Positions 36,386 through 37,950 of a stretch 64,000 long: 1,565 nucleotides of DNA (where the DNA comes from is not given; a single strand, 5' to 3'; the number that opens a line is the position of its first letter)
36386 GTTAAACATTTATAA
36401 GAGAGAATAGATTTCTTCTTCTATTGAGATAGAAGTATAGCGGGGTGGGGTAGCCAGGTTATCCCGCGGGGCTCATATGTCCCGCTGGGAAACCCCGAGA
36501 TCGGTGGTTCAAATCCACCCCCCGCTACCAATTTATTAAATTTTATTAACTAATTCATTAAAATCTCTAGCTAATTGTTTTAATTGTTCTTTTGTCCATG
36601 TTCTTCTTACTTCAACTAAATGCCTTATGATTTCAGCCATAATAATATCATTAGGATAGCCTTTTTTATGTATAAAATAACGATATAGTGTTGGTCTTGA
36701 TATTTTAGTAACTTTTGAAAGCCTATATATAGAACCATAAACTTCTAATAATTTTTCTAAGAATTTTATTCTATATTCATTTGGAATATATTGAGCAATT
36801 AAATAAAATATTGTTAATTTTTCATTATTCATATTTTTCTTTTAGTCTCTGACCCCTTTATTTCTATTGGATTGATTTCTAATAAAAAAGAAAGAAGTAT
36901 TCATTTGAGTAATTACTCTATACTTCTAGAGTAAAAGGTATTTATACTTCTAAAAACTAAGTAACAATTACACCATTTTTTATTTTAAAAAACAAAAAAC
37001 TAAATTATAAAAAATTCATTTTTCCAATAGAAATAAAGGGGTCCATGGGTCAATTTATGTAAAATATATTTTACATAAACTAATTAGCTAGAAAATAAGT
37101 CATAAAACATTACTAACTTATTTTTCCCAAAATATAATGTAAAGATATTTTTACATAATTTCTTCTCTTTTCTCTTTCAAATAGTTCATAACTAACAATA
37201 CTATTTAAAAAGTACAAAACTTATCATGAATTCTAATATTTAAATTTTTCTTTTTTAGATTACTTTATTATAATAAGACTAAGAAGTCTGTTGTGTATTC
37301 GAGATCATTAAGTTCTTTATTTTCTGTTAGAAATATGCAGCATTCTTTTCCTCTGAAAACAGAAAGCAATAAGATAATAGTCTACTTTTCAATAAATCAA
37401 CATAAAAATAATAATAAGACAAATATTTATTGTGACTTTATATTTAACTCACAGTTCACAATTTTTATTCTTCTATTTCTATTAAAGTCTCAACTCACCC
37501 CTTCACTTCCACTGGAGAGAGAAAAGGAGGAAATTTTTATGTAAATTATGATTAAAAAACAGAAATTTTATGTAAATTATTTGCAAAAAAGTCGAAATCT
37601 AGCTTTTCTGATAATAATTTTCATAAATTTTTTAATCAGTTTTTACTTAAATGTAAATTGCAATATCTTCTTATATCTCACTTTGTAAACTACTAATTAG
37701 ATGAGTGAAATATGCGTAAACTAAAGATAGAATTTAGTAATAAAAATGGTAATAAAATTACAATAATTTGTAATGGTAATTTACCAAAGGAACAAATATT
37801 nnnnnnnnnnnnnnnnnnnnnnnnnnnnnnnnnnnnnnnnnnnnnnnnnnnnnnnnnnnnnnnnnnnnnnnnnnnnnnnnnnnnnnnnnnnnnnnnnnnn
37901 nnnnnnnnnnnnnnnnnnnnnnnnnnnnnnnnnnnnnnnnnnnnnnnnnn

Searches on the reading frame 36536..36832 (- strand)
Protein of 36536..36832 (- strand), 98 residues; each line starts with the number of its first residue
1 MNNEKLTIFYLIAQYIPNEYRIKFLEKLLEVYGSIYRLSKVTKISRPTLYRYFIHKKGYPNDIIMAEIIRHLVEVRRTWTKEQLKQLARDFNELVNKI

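Call 7: search_protein_families(library=pfam, proteins=[window:36536-36832:-], max_evalue=0.01)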
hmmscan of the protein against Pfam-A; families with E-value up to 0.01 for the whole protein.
window:36536-36832:- (98 aa): 0 families

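Call 40: find_homologous_proteins(query=window:36536-36829:-, max_evalue=0.001)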
Query window:36536-36829:- (97 aa): 24 proteins with E <= 0.001 among 27 candidates.
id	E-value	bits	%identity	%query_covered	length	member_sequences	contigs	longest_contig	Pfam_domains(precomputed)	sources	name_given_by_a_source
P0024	2.2e-51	189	87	100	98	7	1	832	-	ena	-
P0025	9.8e-37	143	67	100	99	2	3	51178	-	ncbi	-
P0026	1.3e-34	136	63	99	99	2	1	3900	-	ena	-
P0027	1.4e-34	136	65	100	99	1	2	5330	-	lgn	-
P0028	4.9e-34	134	62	99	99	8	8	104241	-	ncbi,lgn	ncbi:MAG: hypothetical protein QXW80_04735 [Candidatus Micrarchaeia archaeon]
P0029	6.8e-34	134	63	99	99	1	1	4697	-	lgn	-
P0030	1.9e-33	132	60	100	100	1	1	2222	-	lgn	-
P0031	2.6e-32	128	64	100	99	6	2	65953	-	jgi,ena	-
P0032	2.9e-32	128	64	99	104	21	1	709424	-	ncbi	ncbi:MAG: hypothetical protein ABC595_03805 [Candidatus Methanosuratincola petrocarbonis]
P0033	3.2e-31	125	67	91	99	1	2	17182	-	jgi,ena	-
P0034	1.0e-30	123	64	94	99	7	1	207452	-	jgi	jgi:hypothetical protein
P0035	8.0e-30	121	65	91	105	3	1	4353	-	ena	-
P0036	1.9e-29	119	62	94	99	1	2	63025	-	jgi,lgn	jgi:hypothetical protein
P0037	3.8e-27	112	58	100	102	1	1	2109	-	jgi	jgi:hypothetical protein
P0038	1.2e-26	110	56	100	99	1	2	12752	-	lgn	-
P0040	1.5e-26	110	57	100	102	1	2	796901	-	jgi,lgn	jgi:hypothetical protein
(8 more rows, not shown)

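Call 41: find_encoding_contigs(protein=P0032, flank=8000, max_places=1)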
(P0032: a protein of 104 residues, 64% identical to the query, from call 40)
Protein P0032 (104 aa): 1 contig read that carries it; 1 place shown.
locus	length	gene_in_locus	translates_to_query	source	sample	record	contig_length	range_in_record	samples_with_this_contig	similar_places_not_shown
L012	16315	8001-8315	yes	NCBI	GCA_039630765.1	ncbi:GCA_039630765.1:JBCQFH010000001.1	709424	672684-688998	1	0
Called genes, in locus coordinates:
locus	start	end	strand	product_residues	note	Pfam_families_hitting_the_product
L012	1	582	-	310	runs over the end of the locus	PF12706:Lactamase_B_2 (weak), PF23023:Anti-Pycsar_Apyc1 (faint), PF07521:RMMBL (weak)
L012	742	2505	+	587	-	PF09843:DUF2070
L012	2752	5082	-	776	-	PF00708:Acylphosphatase, PF07503:zf-HYPF, PF01300:Sua5_yciO_yrdC, PF17788:HypF_C, PF22521:HypF_C_2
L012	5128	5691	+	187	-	PF01381:HTH_3, PF12844:HTH_19, PF13443:HTH_26 (weak), PF13560:HTH_31, PF00571:CBS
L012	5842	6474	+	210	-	-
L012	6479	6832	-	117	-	-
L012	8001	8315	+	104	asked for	-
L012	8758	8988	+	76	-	-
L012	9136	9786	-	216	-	-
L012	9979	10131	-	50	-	-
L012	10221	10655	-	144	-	PF01726:LexA_DNA_bind (faint)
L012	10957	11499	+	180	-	-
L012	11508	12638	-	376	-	-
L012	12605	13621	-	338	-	PF04055:Radical_SAM (faint), PF20903:SPL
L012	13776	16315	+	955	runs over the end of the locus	PF02384:N6_Mtase, PF20473:MmeI_Mtase, PF07669:Eco57I, PF22837:M_Eco57I_C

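Call 42: find_encoding_contigs(protein=P0040, flank=8000, max_places=1)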
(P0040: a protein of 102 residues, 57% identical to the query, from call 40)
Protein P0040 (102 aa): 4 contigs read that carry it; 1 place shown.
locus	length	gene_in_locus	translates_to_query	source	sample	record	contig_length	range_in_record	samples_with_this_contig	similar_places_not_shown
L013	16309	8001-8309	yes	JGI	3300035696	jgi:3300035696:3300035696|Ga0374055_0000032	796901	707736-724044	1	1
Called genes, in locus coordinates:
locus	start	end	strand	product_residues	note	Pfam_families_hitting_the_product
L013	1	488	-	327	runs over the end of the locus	PF12706:Lactamase_B_2 (weak), PF07521:RMMBL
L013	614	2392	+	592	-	PF09843:DUF2070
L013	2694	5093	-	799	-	PF00708:Acylphosphatase, PF07503:zf-HYPF, PF01300:Sua5_yciO_yrdC, PF17788:HypF_C, PF00814:TsaD (faint), PF22521:HypF_C_2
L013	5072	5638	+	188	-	PF01381:HTH_3, PF12844:HTH_19 (weak), PF13443:HTH_26 (faint), PF13560:HTH_31, PF00571:CBS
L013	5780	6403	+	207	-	-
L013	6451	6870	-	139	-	-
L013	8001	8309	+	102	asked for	-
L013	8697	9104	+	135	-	PF02675:AdoMet_dc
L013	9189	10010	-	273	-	-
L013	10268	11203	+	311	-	-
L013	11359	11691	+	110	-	-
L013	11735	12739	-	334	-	-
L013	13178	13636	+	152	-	PF00072:Response_reg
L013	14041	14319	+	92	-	PF22743:PspAA (weak)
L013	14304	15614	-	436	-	PF22641:TiaS_TCKD, PF08489:TiaS_FLD, PF23783:Zn_ribbon_TiaS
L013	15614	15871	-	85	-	PF01037:AsnC_trans_reg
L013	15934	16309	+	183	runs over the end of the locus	PF04068:Fer4_RLI (weak), PF04034:Ribo_biogen_C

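Call 43: find_encoding_contigs(protein=P0034, flank=8000, max_places=1)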
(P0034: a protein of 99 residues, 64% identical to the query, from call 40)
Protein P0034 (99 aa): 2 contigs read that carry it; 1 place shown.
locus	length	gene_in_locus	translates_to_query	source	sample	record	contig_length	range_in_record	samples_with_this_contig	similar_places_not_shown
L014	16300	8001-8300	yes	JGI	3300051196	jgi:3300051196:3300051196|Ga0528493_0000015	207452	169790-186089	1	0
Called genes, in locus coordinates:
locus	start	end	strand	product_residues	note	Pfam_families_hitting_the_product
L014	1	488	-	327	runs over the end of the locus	PF12706:Lactamase_B_2 (faint), PF23023:Anti-Pycsar_Apyc1 (faint), PF07521:RMMBL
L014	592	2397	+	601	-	PF09843:DUF2070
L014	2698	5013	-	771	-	PF00708:Acylphosphatase, PF07503:zf-HYPF, PF01300:Sua5_yciO_yrdC, PF17788:HypF_C, PF22521:HypF_C_2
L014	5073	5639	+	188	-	PF01381:HTH_3, PF13443:HTH_26 (weak), PF13560:HTH_31, PF00571:CBS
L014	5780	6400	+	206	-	-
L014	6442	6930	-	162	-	-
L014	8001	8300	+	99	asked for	-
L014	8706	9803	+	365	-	PF09890:DUF2117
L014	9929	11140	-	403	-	PF03825:Nuc_H_symport (weak), PF07690:MFS_1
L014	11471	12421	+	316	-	PF14378:PAP2_3, PF01569:PAP2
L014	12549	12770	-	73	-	-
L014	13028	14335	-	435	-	PF22641:TiaS_TCKD, PF08489:TiaS_FLD, PF01336:tRNA_anti-codon (weak), PF23783:Zn_ribbon_TiaS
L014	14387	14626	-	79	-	PF01037:AsnC_trans_reg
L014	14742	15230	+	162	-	PF04068:Fer4_RLI (weak), PF04034:Ribo_biogen_C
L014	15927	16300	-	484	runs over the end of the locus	PF00083:Sugar_tr (weak), PF07690:MFS_1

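Call 66: search_solved_structures(query=A4, max_evalue=10)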
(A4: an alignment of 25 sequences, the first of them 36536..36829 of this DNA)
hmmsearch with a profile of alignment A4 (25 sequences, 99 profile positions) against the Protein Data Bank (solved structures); distinct sequences matched with E-value up to 10: 8.
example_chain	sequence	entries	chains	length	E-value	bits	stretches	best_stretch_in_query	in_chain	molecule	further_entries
9zn4_A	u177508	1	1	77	0.067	16.4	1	12-62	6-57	Nif11 domain-containing protein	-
9v75_A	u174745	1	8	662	0.23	14.6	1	28-93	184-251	Biofilm formation protein PslE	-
9v6l_A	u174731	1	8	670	0.24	14.6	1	28-93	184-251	Biofilm formation protein PslE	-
8gaa_A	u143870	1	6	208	0.28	14.4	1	16-81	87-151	C6HR1_4r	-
36za_C7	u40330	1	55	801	0.42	13.8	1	25-63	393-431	Inner-peripheral baseplate spoke gp32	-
9wh1_B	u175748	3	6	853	0.5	13.6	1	27-87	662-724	DNA polymerase theta (Helicase domain only)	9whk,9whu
11fg_Cj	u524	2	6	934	0.56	13.4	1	25-63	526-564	PVC Protein gp65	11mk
8z58_A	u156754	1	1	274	2.3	11.4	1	9-39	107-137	NAD-dependent protein deacylase sirtuin-5, mitochondrial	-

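Call 67: search_protein_families(library=ncbifam, proteins=[window:36536-36832:-], max_evalue=0.01)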
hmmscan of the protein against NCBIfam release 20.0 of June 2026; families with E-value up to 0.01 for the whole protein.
window:36536-36832:- (98 aa): 0 families

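Call 72: predict_structure(alignment_id=A4)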
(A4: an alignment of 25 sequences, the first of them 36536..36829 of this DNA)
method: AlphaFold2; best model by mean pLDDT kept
length: 97 residues; sequences in the alignment: 25
mean_pLDDT: 92.3   pTM: 0.77
mean pLDDT of the five models: 92.3, 85.1, 70.8, 69.3, 62.2
residues with pLDDT >= 90: 86; 70-90: 6; 50-70: 3; < 50: 2
segments of 3 or more residues with pLDDT < 50: none
pLDDT, mean of each block of 10 residues (from residue 1): 71 95 96 96 95 91 95 95 96 92
secondary structure, 60 per line:
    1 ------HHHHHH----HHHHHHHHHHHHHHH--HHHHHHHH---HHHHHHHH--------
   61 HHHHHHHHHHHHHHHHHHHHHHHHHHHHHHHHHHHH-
elements in order: H7-12 H17-31 H34-41 H45-52 H61-96

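Call 75: fold_search(model_id=the predicted structure, library=pdb)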
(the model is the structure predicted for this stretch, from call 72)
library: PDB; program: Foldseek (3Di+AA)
matches with E <= 10: 102; with E <= 0.001: 0
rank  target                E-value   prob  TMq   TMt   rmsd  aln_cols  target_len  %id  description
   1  9lx1                  1.0e+00  0.75  0.44  0.55   3.0        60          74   15  anti-CRISPR-associated protein, Aca7 (released 2025-11-12)
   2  7sc2                  1.3e+00  0.11  0.26  0.24  14.7       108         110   13  CRYSTAL STRUCTURE OF THE N-DOMAIN OF CARDIAC MUSCLE TROPONIN C TETHERED TO THE SWITCH REGION OF CARDIAC MUSCLE TROPONIN  (released 2021-12-01)
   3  2xcj_A                2.2e+00  0.44  0.41  0.46   3.5        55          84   22  Crystal structure of P2 C, the immunity repressor of temperate E. coli phage P2 (released 2010-07-28)
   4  2hin_A                2.7e+00  0.38  0.38  0.53   3.4        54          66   17  Structure of N15 Cro at 1.05 A: an ortholog of lambda Cro with a completely different but equally effective dimerizati (released 2007-07-10)
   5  2ao9_F                2.8e+00  0.08  0.26  0.23   7.8        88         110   16  Structural Genomics, The crystal structure of a Phage protein (phBC6A51) from Bacillus cereus ATCC 14579 (released 2005-09-27)
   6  6tri_B                3.0e+00  0.33  0.40  0.53   2.8        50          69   18  CI-MOR repressor-antirepressor complex of the temperate bacteriophage TP901-1 from Lactococcus lactis (released 2020-08-19)
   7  8pi7_A                3.0e+00  0.30  0.50  0.33   3.3        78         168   14  DNA binding domain of HNF-1A bound to P2-HNF4A promoter DNA variant (P2 -169C>T) (released 2024-06-19)
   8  6on0_B                3.0e+00  0.21  0.37  0.54   7.1        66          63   15  STRUCTURE OF N15 CRO COMPLEXED WITH CONSENSUS OPERATOR DNA (released 2019-05-15)
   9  3f51_D                3.0e+00  0.16  0.34  0.36   9.3        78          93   14  Crystal Structure of the clp gene regulator ClgR from Corynebacterium glutamicum (released 2008-11-18)
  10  9iyz_A                3.0e+00  0.10  0.31  0.35   9.8        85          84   10  Crystal Structure of the Acinetobacter baumannii LysR family regulator AceR DNA-binding domain (P321) (released 2025-08-06)
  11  8zf3_A                3.0e+00  0.10  0.27  0.15   9.6        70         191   18  Quorum Sensing Master Regulator SmcR of Photobacterium profundum (released 2025-05-07)
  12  8wpa_C                3.2e+00  0.10  0.32  0.36   9.6        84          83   10  Crystal Structure of the Acinetobacter baumannii LysR family regulator AceR DNA-binding domain (H32) (released 2025-04-16)
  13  5woq_B                3.4e+00  0.12  0.35  0.38   9.9        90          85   11  Crystal structure of an XRE family protein transcriptional regulator from Mycobacterium smegmatis (released 2017-08-16)
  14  3fiw_A                3.4e+00  0.12  0.26  0.16   3.9        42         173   33  Structure of SCO0253, a Tetr-family transcriptional regulator from Streptomyces coelicolor (released 2009-01-13)
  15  2ao9_B                3.4e+00  0.08  0.28  0.25   8.3        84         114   19  Structural Genomics, The crystal structure of a Phage protein (phBC6A51) from Bacillus cereus ATCC 14579 (released 2005-09-27)
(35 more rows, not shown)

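Call 82: find_homologous_proteins(query=A4, max_evalue=0.001)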
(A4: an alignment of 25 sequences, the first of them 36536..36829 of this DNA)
Query A4 (25 sequences) (97 aa, profile of the alignment): 48 proteins with E <= 0.001 among 6792 candidates.
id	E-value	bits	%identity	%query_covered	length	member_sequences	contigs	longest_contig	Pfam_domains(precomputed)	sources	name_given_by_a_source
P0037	7.3e-50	185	58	100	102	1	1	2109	-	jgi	jgi:hypothetical protein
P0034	1.5e-49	184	64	94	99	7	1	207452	-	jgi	jgi:hypothetical protein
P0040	1.7e-49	184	57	100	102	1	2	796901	-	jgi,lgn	jgi:hypothetical protein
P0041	1.9e-49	183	57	100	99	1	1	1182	-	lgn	-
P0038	2.0e-49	183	56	100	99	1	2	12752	-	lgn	-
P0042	2.2e-49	183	57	100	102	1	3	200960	-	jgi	jgi:hypothetical protein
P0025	3.6e-49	183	67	100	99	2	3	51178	-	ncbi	-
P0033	4.3e-49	182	67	91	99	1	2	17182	-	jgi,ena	-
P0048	6.8e-49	182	57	100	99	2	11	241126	-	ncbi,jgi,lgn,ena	ncbi:MAG: hypothetical protein ABSF36_06345 [Candidatus Methanomethylicaceae archaeon]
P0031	7.7e-49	181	64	100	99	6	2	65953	-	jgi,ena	-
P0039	8.3e-49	181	60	96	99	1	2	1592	-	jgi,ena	-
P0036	1.1e-48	181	62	94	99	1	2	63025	-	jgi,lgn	jgi:hypothetical protein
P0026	1.3e-48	181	63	99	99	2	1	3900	-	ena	-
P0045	1.9e-48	180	57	100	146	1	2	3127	-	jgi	jgi:hypothetical protein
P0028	2.1e-48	180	62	99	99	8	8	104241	-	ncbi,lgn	ncbi:MAG: hypothetical protein QXW80_04735 [Candidatus Micrarchaeia archaeon]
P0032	1.2e-47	178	64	99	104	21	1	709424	-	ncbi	ncbi:MAG: hypothetical protein ABC595_03805 [Candidatus Methanosuratincola petrocarbonis]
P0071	5.2e-24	102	42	99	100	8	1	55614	-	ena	-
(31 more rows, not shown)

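Call 83: find_encoding_contigs(protein=P0071, flank=6000, max_places=1)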
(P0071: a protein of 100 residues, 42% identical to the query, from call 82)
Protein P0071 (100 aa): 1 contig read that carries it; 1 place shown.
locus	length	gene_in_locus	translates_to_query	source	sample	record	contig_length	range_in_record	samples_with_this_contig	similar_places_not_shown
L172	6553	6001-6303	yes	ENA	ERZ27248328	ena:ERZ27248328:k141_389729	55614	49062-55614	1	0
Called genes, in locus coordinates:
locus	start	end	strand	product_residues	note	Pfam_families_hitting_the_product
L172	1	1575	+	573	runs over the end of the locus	PF09843:DUF2070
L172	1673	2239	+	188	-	PF01381:HTH_3, PF12844:HTH_19, PF13443:HTH_26 (weak), PF13560:HTH_31, PF00571:CBS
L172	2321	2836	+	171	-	PF13412:HTH_24 (faint), PF01978:TrmB (weak), PF09339:HTH_IclR (faint), PF12802:MarR_2 (weak)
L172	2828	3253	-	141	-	-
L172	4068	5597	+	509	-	PF18490:tRNA_bind_4, PF00587:tRNA-synt_2b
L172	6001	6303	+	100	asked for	-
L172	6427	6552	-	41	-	?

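Call 86: search_protein_representatives(alignment_id=A4)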
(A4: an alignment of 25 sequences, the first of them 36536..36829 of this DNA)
Query: 25 sequences, 99 profile positions. Proteins with E-value up to 0.001 (for the whole library): 12; up to 1e-10: 2; up to 1e-30: 1. The best 12 are listed.
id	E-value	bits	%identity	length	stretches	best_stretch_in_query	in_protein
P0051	8.9e-47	173.2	-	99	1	1-99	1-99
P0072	5.2e-13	64.9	-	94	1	12-99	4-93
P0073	1.8e-10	56.7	-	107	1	8-98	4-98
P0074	8.9e-10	54.5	-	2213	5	7-37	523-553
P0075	1.9e-08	50.2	-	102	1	10-88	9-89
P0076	3.2e-08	49.5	-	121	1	5-98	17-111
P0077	1.1e-07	47.8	-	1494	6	21-57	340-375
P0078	3.0e-07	46.4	-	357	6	26-62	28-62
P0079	3.9e-07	46.0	-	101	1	5-99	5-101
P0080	9.5e-06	41.6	-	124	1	12-74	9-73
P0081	5.2e-05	39.2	-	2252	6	3-37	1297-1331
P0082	3.5e-04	36.6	-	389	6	13-61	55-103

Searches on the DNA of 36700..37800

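Call 48: search_rna_families(source=window, start=36700, end=37800, threshold=evalue, max_evalue=10)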
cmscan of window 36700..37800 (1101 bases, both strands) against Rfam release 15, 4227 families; matches with E-value up to 10: 4.
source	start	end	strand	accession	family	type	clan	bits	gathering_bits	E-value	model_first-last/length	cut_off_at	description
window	37569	37625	-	RF01363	CRISPR-DR50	Gene; CRISPR;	-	18.8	47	8.5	1-46/46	no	CRISPR RNA direct repeat element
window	37742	37800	-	RF02732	JA04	Gene; sRNA;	-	18.8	81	9.5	22-81/81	5'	Aggregatibacter sRNA JA04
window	37455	37616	+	RF00422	SCARNA24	Gene; snRNA; snoRNA; scaRNA;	CL00018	17.5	70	8.6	1-130/130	no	Small Cajal body specific RNA 24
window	36838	36922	-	RF00153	SNORD62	Gene; snRNA; snoRNA; CD-box;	CL00068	16.5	39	6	1-86/86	no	Small nucleolar RNA SNORD62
